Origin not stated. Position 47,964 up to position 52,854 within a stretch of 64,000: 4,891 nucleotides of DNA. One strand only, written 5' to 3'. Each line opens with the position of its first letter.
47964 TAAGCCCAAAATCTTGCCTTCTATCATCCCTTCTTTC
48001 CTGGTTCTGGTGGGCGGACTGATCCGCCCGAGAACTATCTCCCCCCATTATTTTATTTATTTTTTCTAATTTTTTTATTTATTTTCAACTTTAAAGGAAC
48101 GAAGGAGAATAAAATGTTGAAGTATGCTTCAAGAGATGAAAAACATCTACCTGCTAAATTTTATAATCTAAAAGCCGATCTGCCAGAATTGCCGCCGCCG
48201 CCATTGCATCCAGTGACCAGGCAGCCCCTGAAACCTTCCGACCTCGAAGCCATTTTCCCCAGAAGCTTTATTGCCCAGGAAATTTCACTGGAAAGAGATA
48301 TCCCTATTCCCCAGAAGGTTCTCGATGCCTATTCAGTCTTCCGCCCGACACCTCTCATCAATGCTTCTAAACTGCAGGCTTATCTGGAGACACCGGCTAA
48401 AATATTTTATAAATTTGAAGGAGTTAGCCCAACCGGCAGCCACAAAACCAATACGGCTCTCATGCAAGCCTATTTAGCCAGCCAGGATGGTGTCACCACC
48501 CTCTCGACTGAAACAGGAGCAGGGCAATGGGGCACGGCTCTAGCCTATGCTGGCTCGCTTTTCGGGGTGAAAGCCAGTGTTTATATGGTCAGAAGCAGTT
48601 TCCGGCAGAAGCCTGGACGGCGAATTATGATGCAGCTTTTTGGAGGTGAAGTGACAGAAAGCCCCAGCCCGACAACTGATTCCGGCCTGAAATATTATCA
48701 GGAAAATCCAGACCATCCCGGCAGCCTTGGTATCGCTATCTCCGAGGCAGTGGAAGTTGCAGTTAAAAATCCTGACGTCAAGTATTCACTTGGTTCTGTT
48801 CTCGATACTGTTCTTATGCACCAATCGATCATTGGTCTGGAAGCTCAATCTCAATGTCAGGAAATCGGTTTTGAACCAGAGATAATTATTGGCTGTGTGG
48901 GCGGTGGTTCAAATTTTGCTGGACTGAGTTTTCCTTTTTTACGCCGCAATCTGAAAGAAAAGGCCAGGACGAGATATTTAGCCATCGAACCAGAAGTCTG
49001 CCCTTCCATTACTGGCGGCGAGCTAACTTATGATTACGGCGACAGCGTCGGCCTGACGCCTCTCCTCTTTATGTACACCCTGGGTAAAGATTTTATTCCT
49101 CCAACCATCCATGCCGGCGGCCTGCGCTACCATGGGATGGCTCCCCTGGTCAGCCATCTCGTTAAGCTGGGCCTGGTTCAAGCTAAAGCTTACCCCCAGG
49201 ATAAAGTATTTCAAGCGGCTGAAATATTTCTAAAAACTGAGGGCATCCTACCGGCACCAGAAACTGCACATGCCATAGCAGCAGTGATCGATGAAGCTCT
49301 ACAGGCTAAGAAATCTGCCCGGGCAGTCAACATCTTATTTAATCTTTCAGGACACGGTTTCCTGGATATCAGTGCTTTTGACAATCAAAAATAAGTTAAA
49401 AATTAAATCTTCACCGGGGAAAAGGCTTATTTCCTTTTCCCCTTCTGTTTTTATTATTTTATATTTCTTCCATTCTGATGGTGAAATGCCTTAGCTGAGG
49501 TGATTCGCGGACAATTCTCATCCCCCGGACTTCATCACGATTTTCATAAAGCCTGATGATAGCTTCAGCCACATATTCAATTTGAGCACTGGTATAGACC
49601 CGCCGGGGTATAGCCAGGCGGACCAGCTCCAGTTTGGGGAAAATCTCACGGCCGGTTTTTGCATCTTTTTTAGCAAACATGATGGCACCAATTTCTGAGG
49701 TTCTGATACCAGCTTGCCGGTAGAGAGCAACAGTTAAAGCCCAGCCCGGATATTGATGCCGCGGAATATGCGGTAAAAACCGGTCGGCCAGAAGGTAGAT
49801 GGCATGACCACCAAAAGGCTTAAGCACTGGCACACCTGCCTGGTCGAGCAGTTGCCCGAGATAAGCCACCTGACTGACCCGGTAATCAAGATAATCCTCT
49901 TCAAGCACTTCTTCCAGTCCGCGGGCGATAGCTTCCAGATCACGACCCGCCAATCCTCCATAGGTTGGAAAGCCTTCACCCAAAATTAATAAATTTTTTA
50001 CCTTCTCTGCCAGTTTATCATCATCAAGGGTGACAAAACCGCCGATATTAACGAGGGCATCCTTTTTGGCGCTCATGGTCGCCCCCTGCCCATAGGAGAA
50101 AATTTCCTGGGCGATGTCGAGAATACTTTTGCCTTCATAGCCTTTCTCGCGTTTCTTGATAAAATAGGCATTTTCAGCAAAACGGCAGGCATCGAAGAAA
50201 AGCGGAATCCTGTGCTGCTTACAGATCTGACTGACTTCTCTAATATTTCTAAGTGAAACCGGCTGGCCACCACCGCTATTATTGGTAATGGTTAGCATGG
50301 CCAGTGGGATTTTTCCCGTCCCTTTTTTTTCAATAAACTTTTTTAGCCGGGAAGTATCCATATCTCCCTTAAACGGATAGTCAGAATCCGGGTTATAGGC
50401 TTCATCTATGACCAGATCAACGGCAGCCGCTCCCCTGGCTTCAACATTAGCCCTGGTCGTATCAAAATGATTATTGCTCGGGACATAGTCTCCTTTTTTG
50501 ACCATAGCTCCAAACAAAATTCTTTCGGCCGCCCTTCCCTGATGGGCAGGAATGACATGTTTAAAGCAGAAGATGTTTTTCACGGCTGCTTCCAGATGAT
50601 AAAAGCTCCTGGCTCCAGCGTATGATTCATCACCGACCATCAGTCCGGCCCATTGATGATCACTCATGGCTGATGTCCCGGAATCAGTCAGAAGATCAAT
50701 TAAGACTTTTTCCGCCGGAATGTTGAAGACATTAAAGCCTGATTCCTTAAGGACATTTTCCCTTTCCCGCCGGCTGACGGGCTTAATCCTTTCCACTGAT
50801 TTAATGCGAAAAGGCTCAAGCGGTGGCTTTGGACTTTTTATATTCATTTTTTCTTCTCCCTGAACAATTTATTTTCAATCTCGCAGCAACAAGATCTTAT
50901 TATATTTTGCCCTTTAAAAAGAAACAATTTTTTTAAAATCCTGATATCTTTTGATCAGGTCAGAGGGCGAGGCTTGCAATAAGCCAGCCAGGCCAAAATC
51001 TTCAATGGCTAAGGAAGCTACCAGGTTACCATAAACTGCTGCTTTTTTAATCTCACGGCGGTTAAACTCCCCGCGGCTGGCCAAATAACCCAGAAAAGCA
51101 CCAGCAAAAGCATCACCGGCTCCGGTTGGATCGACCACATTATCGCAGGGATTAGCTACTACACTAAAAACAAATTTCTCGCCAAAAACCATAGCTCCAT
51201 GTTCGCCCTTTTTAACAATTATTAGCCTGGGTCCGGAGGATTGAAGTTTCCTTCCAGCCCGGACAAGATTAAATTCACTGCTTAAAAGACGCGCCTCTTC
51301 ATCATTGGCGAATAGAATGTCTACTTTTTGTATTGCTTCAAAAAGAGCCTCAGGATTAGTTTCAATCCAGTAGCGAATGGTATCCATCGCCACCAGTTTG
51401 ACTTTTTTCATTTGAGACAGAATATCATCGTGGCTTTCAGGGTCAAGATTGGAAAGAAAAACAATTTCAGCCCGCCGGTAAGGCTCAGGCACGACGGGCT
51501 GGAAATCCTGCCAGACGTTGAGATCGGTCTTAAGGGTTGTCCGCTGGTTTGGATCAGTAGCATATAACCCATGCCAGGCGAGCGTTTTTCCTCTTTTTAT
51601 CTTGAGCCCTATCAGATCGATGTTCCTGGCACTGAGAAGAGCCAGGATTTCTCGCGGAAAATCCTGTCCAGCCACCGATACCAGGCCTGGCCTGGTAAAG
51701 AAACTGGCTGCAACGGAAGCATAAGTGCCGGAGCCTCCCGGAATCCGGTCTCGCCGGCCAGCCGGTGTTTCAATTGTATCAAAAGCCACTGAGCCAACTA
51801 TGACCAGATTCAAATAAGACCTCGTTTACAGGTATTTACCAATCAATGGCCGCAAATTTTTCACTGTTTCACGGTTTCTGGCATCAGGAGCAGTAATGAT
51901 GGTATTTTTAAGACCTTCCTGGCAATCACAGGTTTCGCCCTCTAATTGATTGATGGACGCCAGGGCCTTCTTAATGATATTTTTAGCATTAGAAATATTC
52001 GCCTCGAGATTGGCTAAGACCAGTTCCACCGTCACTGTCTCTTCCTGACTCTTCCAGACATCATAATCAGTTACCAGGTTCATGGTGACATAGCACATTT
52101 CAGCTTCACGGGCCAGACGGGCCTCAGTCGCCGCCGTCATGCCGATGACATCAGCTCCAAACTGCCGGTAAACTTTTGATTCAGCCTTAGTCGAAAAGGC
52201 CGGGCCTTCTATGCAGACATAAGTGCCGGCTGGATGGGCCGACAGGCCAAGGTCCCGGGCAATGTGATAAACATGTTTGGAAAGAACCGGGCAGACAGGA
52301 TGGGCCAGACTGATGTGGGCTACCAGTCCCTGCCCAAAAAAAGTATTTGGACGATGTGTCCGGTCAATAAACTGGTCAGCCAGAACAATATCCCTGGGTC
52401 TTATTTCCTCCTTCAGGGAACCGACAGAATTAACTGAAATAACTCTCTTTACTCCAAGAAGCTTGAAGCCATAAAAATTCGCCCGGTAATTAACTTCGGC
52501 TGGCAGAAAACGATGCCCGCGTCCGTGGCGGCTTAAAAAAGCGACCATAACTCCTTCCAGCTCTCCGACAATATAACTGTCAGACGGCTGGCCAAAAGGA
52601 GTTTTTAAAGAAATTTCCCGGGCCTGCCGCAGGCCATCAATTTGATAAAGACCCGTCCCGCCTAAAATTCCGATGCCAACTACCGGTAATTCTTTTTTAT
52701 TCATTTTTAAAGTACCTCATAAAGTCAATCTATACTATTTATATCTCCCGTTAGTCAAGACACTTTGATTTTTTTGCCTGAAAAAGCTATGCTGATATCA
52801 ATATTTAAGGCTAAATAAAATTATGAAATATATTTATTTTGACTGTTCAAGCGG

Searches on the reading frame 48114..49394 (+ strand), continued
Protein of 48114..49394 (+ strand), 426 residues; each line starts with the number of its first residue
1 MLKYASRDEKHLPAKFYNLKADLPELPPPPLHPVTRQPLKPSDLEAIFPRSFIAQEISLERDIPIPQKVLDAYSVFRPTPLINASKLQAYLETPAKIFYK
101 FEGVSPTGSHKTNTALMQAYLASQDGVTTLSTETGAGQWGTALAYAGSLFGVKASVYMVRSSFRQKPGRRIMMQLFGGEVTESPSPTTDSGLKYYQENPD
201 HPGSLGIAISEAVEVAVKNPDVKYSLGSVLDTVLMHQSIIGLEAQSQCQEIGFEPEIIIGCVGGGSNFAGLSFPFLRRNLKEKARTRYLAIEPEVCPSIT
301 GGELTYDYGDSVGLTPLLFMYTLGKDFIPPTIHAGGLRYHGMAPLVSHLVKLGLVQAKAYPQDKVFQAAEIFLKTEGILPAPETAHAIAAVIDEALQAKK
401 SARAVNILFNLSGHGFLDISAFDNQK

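Call 54: search_protein_families(library=pfam, proteins=[L056:5628-6242:+, L105:1847-2314:+, L138:3955-5982:+, L152:3914-4717:+, L156:3313-4371:+, L061:3999-6536:+, L032:2069-2638:+, L074:4062-4637:+], max_evalue=0.0001)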
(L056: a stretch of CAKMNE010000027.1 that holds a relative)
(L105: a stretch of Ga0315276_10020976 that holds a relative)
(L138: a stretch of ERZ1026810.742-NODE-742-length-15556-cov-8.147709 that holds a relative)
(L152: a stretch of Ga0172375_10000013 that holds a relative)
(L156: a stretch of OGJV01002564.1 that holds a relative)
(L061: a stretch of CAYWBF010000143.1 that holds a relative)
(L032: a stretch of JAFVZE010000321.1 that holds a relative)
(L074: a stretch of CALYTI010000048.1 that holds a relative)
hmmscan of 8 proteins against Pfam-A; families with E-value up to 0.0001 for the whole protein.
L056:5628-6242:+ (204 aa): 4 families
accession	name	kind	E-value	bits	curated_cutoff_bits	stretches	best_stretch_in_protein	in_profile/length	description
PF00583.31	Acetyltransf_1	-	3.1e-09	37.6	20.7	1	126-185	57-116/116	Acetyltransferase (GNAT) family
PF13508.13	Acetyltransf_7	-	6.4e-08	33.3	27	1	125-186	28-83/84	Acetyltransferase (GNAT) domain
PF13673.13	Acetyltransf_10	-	1.6e-07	31.8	23.6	1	130-186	53-108/128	Acetyltransferase (GNAT) domain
PF08445.16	FR47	-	5.5e-05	23.5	22.1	0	124-191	18-83/86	FR47-like protein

L105:1847-2314:+ (155 aa): 0 families

L138:3955-5982:+ (675 aa): 0 families

L152:3914-4717:+ (267 aa): 1 family
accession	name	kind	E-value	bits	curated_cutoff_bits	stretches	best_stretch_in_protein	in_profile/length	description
PF01863.23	YgjP-like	-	6e-48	164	26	1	43-253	1-206/207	YgjP-like, metallopeptidase domain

L156:3313-4371:+ (352 aa): 4 families
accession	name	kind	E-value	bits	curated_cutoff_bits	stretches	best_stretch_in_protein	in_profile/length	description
PF00464.25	SHMT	-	6.3e-114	381.1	27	1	12-271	1-276/399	Serine hydroxymethyltransferase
PF01041.23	DegT_DnrJ_EryC1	-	2.1e-08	34.2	19.8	1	156-273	92-206/360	DegT/DnrJ/EryC1/StrS aminotransferase family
PF00155.27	Aminotran_1_2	-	1.4e-05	24.9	19.7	1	93-263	52-243/361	Aminotransferase class I and II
PF01212.27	Beta_elim_lyase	-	1.6e-05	24.8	27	1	90-264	39-215/288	Beta-eliminating lyase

L061:3999-6536:+ (845 aa): 1 family
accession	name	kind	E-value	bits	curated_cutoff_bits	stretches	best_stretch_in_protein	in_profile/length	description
PF10101.14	DUF2339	-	3e-45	155.6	33.6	1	200-826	2-658/659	Predicted membrane protein (DUF2339)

L032:2069-2638:+ (189 aa): 0 families

L074:4062-4637:+ (191 aa): 0 families

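Call 57: find_encoding_contigs(protein=P0081, flank=2500, max_places=1)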
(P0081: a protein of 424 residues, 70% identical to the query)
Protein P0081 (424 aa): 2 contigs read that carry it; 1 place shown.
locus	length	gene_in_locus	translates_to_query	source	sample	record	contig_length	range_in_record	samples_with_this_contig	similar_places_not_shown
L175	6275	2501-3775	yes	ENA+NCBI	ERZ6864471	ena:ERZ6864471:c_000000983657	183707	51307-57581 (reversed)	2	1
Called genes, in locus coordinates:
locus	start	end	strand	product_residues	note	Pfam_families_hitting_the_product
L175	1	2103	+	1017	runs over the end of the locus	PF00930:DPPIV_N (faint), PF25174:Beta-prop_THOC3 (faint), PF26550:Tricorn_2nd, PF07676:PD40 (weak), PF26549:Tricorn_N, PF07676:PD40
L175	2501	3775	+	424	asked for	PF00291:PALP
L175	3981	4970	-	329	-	PF02423:OCD_Mu_crystall, PF01488:Shikimate_DH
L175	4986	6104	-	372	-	PF00155:Aminotran_1_2, PF00266:Aminotran_5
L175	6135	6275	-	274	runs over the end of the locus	-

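Call 58: find_encoding_contigs(protein=P0092, flank=2500, max_places=1)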
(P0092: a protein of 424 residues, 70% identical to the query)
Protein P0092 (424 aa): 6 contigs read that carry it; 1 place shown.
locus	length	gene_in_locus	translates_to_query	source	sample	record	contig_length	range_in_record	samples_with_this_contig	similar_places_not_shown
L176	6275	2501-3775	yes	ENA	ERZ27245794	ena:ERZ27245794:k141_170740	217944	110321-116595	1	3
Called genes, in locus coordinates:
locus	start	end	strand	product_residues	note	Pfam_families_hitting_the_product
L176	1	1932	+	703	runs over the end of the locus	PF00657:Lipase_GDSL, PF13472:Lipase_GDSL_2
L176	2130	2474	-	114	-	-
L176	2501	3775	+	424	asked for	PF00291:PALP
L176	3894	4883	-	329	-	PF02423:OCD_Mu_crystall, PF01488:Shikimate_DH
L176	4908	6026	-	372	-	PF00155:Aminotran_1_2, PF00266:Aminotran_5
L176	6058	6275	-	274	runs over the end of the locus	-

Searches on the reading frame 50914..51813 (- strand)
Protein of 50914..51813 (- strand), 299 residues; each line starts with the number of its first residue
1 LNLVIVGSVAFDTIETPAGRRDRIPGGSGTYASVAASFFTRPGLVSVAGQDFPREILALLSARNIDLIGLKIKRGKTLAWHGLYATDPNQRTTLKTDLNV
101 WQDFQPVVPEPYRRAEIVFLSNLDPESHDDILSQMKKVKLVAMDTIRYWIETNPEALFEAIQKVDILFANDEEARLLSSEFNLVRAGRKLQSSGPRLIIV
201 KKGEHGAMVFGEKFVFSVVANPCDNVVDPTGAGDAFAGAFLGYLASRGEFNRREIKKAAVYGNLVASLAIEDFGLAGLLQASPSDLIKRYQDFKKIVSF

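Call 7: search_protein_families(library=ncbifam, proteins=[window:50914-51813:-])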
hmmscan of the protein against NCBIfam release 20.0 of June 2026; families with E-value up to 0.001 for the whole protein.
window:50914-51813:- (299 aa): 17 families
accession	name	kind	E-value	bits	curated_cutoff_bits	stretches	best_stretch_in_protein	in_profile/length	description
NF041164.1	NucKinThplmales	equivalog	7e-17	61.5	450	1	22-272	35-274/295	nucleoside kinase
TIGR02152.1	D_ribokin_bact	equivalog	4.5e-16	59.1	299.65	1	159-274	171-285/298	ribokinase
TIGR04382.1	myo_inos_iolC_N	equivalog_domain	1.4e-13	50.8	300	1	158-273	183-293/309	5-dehydro-2-deoxygluconokinase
NF040938.1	KDG_KDGal_kin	equivalog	1.4e-13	50.7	400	1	138-265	153-283/305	bifunctional 2-dehydro-3-deoxygluconokinase/2-dehydro-3-deoxygalactonokinase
NF053626.1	RibKinHalex1628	equivalog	2.7e-13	50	330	1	25-272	37-275/293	ATP-dependent ribose-1-phosphate kinase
NF006957.1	PRK09434.1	equivalog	4.7e-11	42.8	450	1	156-265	172-282/302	fructokinase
NF052444.1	DhDoxglucKinKdgK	equivalog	9.4e-10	38.4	400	1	160-272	185-292/303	2-dehydro-3-deoxygluconokinase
NF049991.1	TagKinase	equivalog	9.6e-10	37.7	420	1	156-247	187-275/321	tagatose kinase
TIGR03168.1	1-PFK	subfamily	1.6e-09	37.1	216.4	1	144-267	156-283/305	hexose kinase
TIGR03828.1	pfkB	equivalog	2.9e-08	33.1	292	1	170-268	183-284/305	1-phosphofructokinase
TIGR02198.1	rfaE_dom_I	equivalog_domain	7.6e-08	31.8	345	1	157-276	184-303/315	D-glycero-beta-D-manno-heptose-7-phosphate kinase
NF041332.1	KDG_KDGal_kin_Halo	equivalog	9e-08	31.9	440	1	154-268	180-290/320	bifunctional 2-dehydro-3-deoxygluconokinase/2-dehydro-3-deoxygalactonokinase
NF007321.0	PRK09813.1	equivalog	1.2e-07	31.5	247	1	42-267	41-252/261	fructoselysine 6-kinase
NF041134.1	R1P_kin_Thcocales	equivalog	4.5e-06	26.3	500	1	159-274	162-267/291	ADP-dependent ribose-1-phosphate kinase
NF008353.0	PRK11142.1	equivalog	1.9e-05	24.4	341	1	159-271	174-285/307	ribokinase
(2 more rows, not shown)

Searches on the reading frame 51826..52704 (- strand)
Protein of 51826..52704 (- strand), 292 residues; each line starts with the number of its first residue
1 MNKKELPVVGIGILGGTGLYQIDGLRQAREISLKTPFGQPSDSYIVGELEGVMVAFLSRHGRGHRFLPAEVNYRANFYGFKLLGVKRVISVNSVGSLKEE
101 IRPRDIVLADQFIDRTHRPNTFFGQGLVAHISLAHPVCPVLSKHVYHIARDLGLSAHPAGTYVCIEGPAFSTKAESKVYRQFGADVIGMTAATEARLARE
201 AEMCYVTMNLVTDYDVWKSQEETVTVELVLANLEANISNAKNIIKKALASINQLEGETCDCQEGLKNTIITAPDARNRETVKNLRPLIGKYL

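Call 7: search_protein_families(library=ncbifam, proteins=[window:51826-52704:-])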
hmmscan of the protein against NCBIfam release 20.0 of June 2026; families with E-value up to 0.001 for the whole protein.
window:51826-52704:- (292 aa): 13 families
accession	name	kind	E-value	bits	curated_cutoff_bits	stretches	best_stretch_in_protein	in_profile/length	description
NF005657.0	PRK07432.1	equivalog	8.3e-109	363.2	453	1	9-292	4-290/291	S-methyl-5'-thioadenosine phosphorylase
NF006492.0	PRK08931.1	equivalog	1.3e-102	343.1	437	1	11-290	6-287/291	S-methyl-5'-thioadenosine phosphorylase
NF006334.0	PRK08564.1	equivalog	2.5e-93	312.1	382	1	9-269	8-266/267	S-methyl-5'-thioadenosine phosphorylase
TIGR01694.1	MTAP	equivalog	9e-91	303.5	274.85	1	11-249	2-239/240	S-methyl-5'-thioadenosine phosphorylase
NF005876.0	PRK07823.1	equivalog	1.3e-73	247.5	306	1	10-263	7-258/267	S-methyl-5'-thioadenosine phosphorylase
NF006599.0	PRK09136.1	equivalog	2.3e-60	203.8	223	1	11-248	4-244/247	S-methyl-5'-thioinosine phosphorylase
NF006054.0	PRK08202.1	equivalog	1.3e-23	83.9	218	1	44-250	67-273/274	purine-nucleoside phosphorylase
TIGR01697.1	PNPH-PUNA-XAPA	subfamily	2.6e-21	76.1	197.1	1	45-246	44-244/247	inosine/guanosine/xanthosine phosphorylase family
TIGR01700.1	PNPH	equivalog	4.1e-18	65.7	293.35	1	44-241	43-241/249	purine nucleoside phosphorylase I, inosine and guanosine-specific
TIGR01698.1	PUNP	equivalog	1.8e-17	63.6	302.6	1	47-218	46-215/245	purine-nucleoside phosphorylase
TIGR01699.1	XAPA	equivalog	1.5e-12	47.6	370.9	1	44-215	43-215/248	xanthosine phosphorylase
NF004489.0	PRK05819.1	subfamily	1.6e-05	24.3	230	1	83-214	81-206/236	DeoD-type purine-nucleoside phosphorylase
NF004079.0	PRK05584.1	equivalog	0.00049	19.7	169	1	83-214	66-199/232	5'-methylthioadenosine/adenosylhomocysteine nucleosidase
